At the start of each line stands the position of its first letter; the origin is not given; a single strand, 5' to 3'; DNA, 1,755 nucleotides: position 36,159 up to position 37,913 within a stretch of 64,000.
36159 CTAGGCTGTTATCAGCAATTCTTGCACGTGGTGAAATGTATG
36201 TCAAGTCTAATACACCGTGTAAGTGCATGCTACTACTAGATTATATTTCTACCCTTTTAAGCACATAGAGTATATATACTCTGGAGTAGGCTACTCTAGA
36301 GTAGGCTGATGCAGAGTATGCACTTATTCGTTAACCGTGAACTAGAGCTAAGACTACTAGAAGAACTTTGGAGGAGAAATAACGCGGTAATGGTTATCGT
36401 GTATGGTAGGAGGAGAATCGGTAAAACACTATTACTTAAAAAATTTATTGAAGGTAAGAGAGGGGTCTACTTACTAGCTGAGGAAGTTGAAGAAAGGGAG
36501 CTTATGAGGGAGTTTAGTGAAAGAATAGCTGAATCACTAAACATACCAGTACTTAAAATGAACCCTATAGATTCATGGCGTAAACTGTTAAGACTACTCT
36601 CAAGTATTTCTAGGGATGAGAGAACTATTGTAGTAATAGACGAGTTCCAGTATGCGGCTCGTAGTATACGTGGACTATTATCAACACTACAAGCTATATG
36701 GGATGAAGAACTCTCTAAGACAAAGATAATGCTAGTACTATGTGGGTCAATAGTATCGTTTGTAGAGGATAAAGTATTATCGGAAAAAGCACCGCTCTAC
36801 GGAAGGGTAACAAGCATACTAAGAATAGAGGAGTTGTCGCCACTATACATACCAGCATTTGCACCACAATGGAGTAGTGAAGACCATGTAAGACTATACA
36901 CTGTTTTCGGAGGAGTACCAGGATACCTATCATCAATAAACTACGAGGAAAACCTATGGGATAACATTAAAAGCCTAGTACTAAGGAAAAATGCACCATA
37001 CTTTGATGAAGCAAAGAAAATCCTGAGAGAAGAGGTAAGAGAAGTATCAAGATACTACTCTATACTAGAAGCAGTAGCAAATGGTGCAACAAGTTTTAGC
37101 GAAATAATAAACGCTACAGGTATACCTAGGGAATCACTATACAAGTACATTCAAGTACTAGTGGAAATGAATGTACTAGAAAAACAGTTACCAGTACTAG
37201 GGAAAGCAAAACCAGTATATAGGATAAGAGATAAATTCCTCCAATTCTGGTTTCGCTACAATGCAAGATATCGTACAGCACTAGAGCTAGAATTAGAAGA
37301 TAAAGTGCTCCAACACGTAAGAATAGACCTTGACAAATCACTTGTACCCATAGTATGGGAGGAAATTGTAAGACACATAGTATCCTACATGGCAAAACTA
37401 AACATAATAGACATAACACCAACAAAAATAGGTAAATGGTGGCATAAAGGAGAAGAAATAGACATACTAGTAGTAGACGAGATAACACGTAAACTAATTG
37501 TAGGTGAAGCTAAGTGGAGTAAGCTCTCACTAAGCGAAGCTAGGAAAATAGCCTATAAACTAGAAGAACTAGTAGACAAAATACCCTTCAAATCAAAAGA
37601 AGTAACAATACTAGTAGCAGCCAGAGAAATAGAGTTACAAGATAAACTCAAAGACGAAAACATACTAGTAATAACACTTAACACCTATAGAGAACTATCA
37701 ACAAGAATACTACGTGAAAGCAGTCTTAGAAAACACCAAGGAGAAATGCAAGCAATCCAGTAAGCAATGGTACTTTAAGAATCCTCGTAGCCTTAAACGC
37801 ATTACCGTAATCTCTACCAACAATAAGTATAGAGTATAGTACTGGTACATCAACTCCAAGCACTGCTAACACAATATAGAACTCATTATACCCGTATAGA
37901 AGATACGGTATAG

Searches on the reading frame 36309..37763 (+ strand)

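Call 37: search_protein_families(library=pfam, proteins=[window:36309-37763:+], max_evalue=0.00001)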
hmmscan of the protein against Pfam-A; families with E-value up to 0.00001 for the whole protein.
window:36309-37763:+ (484 aa): 5 families
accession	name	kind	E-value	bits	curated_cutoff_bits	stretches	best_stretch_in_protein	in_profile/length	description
PF01637.24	ATPase_2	-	2.6e-26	93.3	33.2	1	7-209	1-224/225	ATPase domain predominantly from Archaea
PF03008.20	DUF234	-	9.1e-22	77.8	22.5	1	314-414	1-100/100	Archaea bacterial proteins of unknown function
PF13401.12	AAA_22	-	1.5e-09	38.7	27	1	25-147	4-123/130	AAA domain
PF13173.12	AAA_14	-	1.3e-07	32.2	27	1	28-156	4-107/129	AAA domain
PF13191.12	AAA_16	-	1.7e-06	29.1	32.6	0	7-128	2-156/167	AAA ATPase domain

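Call 90: search_protein_families(library=padloc, proteins=[window:36309-37763:+], max_evalue=0.0001)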
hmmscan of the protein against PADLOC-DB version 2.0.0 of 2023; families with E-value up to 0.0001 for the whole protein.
window:36309-37763:+ (484 aa): 5 families
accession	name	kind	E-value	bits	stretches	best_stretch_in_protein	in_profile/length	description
PDLC04984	PDC-S27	-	1.5e-50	170.5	1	4-437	1-450/474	-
PDLC04985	PDC-S27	-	9.5e-38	128.3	1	7-461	6-480/484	-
PDLC04789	PDC-S01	-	4.7e-10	37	1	9-291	3-244/375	-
PDLC04791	PDC-S01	-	1.9e-07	28.1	1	15-215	8-179/395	-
PDLC04790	PDC-S01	-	2.2e-05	21.4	0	3-77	7-78/422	-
